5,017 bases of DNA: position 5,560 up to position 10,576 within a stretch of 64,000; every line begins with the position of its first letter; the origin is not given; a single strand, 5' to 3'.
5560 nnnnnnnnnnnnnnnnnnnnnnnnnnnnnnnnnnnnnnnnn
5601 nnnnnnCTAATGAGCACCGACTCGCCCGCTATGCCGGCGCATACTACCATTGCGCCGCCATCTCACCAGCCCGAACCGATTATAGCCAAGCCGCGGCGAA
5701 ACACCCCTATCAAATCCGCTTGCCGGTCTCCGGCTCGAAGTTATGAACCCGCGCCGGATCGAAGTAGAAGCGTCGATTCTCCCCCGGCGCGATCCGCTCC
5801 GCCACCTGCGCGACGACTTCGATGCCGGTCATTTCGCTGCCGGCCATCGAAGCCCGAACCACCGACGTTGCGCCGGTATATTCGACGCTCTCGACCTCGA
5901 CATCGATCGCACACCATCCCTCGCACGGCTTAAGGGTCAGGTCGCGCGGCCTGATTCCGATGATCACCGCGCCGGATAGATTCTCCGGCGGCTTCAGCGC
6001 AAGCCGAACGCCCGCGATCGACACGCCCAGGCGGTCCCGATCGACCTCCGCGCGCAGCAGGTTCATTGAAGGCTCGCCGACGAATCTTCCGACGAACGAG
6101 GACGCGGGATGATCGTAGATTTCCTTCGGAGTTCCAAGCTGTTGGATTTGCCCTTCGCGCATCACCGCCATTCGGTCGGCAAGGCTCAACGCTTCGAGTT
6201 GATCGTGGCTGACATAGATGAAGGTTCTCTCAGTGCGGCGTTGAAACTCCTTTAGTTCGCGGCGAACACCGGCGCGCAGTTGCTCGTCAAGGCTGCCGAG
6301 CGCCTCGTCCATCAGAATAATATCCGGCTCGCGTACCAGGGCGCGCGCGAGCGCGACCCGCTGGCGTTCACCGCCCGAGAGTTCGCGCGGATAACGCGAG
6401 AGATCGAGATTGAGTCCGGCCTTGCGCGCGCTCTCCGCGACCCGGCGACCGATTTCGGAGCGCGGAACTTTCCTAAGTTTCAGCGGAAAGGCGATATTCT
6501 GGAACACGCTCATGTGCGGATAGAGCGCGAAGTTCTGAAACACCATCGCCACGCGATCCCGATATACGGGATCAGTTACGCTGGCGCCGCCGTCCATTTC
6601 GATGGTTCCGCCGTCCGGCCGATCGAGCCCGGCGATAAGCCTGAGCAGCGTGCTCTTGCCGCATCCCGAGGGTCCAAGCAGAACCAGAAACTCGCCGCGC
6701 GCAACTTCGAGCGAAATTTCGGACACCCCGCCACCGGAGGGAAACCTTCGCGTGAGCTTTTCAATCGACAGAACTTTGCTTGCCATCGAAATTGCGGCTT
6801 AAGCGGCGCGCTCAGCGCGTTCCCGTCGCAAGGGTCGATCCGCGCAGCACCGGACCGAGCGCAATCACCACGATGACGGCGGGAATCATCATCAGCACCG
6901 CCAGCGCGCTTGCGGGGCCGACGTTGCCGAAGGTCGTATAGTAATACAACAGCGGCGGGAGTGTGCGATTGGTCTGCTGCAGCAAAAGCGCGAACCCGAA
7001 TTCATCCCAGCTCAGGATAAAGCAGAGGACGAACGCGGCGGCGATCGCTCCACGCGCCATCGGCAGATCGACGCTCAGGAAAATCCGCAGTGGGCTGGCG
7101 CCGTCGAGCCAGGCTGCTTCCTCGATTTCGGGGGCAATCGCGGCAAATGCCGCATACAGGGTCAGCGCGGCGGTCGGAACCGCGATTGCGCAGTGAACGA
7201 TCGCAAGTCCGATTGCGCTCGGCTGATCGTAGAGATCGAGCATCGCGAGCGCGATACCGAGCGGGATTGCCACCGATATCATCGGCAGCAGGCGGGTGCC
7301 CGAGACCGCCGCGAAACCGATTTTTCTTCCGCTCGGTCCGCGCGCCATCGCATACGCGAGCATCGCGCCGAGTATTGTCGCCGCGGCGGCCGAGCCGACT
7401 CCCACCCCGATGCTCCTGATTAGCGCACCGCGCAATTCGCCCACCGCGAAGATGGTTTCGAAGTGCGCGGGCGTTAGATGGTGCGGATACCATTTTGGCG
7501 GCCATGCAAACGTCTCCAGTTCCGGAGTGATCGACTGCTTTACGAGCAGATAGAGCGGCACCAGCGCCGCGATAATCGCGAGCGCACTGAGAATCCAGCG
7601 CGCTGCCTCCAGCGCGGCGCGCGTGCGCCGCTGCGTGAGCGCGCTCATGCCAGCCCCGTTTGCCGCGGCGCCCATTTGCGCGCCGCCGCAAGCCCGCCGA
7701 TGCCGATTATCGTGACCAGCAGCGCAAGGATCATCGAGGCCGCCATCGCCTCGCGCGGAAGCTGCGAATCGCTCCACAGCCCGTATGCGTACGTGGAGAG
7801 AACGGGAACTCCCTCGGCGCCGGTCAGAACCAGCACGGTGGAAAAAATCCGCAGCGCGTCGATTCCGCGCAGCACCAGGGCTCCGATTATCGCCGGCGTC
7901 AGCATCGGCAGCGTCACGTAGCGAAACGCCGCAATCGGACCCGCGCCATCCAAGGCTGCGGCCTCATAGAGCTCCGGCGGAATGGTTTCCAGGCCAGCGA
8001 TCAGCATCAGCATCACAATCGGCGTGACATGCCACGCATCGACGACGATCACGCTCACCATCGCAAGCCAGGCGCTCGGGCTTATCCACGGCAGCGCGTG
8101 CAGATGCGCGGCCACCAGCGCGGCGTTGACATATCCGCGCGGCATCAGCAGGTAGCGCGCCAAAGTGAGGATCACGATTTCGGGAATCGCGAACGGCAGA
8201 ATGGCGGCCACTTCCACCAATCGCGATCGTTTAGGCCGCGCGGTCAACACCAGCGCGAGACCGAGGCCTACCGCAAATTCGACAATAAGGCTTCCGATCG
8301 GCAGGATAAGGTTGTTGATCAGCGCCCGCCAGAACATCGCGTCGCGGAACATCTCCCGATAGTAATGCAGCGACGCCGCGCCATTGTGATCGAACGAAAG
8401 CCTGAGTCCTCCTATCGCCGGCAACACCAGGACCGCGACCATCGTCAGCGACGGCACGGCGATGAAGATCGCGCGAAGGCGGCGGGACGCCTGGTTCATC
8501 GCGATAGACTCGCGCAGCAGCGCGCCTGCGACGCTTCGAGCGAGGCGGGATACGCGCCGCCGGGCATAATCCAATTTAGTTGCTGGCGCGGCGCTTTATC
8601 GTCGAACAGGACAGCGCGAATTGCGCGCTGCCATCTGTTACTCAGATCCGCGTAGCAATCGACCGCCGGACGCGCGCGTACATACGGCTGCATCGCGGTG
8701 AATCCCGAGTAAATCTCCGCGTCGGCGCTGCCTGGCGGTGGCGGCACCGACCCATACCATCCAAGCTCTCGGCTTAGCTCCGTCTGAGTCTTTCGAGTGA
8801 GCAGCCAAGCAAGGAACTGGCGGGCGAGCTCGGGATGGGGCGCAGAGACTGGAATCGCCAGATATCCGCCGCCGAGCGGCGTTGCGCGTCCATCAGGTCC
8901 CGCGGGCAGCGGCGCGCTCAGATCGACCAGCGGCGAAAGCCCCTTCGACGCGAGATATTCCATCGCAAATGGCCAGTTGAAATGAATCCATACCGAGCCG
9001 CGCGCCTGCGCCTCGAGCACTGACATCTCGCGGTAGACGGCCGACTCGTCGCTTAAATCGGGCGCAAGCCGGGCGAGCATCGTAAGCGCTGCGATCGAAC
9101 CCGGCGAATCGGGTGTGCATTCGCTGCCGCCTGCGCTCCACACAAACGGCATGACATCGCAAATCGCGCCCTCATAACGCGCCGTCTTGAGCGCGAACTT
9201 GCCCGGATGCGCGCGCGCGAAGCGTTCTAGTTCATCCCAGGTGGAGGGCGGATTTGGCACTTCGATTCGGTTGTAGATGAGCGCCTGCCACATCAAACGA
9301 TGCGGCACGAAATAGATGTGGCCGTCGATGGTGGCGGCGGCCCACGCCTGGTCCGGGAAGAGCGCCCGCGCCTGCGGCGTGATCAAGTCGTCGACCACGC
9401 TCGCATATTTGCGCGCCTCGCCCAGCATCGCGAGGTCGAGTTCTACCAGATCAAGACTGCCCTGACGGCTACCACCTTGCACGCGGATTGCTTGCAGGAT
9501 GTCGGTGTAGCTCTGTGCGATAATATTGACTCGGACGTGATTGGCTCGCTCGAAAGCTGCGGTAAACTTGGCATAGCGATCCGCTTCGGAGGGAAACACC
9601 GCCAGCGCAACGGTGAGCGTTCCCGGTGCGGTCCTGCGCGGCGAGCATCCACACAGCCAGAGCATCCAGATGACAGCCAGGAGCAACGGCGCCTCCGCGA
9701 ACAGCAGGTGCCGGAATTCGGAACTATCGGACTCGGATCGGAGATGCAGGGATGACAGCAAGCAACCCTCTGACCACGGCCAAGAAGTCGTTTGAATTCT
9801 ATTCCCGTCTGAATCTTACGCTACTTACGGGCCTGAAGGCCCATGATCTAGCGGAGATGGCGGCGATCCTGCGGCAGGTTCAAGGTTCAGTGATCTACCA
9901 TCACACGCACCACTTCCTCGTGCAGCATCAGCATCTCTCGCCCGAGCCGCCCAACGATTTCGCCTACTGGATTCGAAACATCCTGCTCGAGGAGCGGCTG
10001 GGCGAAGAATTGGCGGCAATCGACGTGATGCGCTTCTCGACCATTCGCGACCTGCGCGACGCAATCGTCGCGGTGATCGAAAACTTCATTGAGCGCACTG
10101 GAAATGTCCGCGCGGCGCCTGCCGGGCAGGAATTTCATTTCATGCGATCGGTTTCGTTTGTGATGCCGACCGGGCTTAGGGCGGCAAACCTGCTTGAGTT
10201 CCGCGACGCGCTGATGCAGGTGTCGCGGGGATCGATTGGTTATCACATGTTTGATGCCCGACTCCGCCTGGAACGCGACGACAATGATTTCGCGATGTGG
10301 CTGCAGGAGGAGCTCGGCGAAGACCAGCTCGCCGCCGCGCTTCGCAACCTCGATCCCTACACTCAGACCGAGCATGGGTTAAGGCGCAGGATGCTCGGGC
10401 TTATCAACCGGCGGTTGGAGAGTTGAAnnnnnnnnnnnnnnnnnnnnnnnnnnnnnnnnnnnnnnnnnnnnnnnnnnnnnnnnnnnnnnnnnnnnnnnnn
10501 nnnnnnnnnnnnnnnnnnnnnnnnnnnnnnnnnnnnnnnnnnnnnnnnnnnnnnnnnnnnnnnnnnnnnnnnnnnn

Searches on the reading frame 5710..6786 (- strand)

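Call 37: search_protein_families(library=pfam, proteins=[window:5710-6786:-], max_evalue=0.00001)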
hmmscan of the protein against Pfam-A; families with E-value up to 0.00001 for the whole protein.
window:5710-6786:- (358 aa): 3 families
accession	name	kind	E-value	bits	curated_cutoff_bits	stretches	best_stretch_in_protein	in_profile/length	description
PF00005.33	ABC_tran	-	1.9e-34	119.7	25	1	22-163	2-136/137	ABC transporter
PF08402.16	TOBE_2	-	3.8e-07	30.6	21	1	276-350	1-76/76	TOBE domain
PF17912.7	OB_MalK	-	1.5e-06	29.4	27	1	237-282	1-52/53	MalK OB fold domain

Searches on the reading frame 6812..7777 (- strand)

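Call 37: search_protein_families(library=pfam, proteins=[window:6812-7777:-], max_evalue=0.00001)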
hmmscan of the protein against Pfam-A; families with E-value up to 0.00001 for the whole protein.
window:6812-7777:- (321 aa): 1 family
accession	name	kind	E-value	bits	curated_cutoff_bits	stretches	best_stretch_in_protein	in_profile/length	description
PF00528.27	BPD_transp_1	-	8.2e-12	45.7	26.4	1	134-307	2-174/184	Binding-protein-dependent transport system inner membrane component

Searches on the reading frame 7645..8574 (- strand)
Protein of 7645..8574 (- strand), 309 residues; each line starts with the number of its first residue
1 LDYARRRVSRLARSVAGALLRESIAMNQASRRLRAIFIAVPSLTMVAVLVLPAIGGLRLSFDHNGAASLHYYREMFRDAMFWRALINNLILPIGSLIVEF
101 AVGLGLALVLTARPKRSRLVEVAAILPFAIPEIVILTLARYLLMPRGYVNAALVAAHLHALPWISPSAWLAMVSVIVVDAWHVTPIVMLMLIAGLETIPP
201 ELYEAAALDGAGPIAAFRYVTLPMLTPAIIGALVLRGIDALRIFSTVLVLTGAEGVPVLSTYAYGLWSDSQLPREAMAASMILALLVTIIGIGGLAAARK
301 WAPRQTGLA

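Call 37: search_protein_families(library=pfam, proteins=[window:7645-8574:-], max_evalue=0.00001)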
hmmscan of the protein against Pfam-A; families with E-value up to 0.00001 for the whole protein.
window:7645-8574:- (309 aa): 1 family
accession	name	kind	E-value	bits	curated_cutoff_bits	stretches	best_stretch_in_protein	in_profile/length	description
PF00528.27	BPD_transp_1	-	6.9e-15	55.7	26.4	1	103-290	5-169/184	Binding-protein-dependent transport system inner membrane component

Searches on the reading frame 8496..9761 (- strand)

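Call 37: search_protein_families(library=pfam, proteins=[window:8496-9761:-], max_evalue=0.00001)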
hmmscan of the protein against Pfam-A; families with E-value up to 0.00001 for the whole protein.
window:8496-9761:- (421 aa): 2 families
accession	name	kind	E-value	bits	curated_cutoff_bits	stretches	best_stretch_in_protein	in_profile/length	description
PF13416.11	SBP_bac_8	-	3.3e-27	96.4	27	1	67-350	3-270/279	Bacterial extracellular solute-binding protein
PF01547.30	SBP_bac_1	-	5.1e-20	73.1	26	1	60-326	5-306/307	Bacterial extracellular solute-binding protein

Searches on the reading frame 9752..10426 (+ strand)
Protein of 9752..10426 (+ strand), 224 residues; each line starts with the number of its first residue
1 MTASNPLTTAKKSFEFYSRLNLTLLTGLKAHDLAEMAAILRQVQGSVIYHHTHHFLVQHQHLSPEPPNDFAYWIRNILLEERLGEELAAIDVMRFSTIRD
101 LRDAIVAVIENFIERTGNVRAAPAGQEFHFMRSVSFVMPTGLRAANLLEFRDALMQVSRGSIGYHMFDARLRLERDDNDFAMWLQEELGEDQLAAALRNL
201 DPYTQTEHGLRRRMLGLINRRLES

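Call 37: search_protein_families(library=pfam, proteins=[window:9752-10426:+], max_evalue=0.00001)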
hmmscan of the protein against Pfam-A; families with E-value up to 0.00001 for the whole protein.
window:9752-10426:+ (224 aa): 1 family
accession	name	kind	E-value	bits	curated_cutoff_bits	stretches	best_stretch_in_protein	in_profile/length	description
PF19027.5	DUF5752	-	1.2e-64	218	23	1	12-218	2-207/208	Family of unknown function (DUF5752)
